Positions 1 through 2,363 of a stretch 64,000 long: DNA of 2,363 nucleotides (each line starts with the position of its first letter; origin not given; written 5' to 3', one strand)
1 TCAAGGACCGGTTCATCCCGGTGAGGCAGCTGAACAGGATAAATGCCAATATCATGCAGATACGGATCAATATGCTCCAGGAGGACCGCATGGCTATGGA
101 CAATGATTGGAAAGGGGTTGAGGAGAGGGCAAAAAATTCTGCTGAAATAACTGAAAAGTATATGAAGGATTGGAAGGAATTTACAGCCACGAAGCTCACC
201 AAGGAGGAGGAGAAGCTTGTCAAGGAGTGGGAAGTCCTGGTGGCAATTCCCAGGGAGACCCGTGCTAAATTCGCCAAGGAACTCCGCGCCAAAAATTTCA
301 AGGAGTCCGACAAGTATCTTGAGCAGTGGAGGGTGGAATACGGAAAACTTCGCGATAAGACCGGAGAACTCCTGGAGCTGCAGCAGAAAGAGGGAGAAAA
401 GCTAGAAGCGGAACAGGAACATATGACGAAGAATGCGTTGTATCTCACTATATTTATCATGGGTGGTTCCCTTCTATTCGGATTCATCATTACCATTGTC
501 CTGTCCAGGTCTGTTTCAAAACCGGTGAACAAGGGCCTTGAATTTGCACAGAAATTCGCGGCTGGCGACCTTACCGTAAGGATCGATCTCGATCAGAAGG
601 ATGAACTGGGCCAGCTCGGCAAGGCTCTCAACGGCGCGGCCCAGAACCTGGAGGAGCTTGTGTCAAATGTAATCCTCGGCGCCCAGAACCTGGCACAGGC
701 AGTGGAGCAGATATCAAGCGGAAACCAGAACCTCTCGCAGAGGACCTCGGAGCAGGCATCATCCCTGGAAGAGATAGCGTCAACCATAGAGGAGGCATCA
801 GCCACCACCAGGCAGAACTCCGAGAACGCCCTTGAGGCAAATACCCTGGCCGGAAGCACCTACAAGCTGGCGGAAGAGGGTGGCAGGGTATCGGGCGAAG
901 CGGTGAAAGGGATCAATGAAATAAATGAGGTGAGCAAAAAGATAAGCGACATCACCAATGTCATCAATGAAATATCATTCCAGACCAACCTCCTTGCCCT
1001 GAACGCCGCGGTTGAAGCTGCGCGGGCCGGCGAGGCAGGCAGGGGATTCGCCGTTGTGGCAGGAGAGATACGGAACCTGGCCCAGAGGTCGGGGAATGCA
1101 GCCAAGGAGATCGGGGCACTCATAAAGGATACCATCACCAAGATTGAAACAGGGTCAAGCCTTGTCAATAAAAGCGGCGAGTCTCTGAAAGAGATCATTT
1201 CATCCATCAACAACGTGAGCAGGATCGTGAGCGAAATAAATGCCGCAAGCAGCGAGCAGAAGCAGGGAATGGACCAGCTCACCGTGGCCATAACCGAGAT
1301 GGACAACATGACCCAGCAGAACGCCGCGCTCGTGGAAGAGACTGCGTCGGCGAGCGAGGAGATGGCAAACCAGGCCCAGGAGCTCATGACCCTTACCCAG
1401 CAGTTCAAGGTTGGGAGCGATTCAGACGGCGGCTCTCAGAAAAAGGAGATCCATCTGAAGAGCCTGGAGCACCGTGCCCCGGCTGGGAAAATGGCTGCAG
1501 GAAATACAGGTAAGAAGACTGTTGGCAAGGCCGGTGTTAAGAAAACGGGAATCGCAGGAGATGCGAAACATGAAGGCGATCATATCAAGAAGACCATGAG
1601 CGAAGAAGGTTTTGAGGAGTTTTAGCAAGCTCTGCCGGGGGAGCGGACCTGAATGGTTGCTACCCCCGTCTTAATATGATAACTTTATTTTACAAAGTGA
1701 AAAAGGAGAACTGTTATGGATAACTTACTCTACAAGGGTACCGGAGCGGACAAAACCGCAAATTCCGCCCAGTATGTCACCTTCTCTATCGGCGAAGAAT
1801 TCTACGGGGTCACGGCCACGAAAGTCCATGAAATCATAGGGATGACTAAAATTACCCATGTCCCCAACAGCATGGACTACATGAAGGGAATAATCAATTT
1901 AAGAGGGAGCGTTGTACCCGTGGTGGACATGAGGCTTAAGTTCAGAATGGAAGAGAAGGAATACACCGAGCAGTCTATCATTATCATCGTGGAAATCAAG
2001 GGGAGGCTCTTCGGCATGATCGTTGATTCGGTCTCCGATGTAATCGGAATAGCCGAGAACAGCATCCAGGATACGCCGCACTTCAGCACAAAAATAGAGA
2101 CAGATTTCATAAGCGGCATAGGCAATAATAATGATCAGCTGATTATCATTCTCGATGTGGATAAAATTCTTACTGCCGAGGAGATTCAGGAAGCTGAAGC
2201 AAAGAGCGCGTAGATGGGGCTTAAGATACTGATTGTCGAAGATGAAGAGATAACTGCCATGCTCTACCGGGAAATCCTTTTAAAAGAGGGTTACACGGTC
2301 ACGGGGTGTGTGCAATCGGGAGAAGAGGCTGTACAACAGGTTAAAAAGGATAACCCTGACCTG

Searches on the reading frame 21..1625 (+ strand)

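Call 66: search_protein_families(library=pfam, proteins=[window:21-1625:+], max_evalue=0.000001)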
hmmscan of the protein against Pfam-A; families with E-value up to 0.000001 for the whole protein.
window:21-1625:+ (534 aa): 2 families
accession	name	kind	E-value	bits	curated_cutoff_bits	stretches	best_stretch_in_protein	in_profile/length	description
PF00015.26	MCPsignal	-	1.1e-48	165.8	34.6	1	276-431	3-172/172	Methyl-accepting chemotaxis protein (MCP) signalling domain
PF00672.30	HAMP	-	1.7e-13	51.1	25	1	161-212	2-53/53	HAMP domain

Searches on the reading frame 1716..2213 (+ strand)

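Call 66: search_protein_families(library=pfam, proteins=[window:1716-2213:+], max_evalue=0.000001)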
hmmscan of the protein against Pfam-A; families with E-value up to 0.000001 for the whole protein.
window:1716-2213:+ (165 aa): 1 family
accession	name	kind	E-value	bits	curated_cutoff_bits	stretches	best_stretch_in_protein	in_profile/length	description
PF01584.24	CheW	-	5.6e-40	136.6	23.5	1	19-155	1-137/138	CheW-like domain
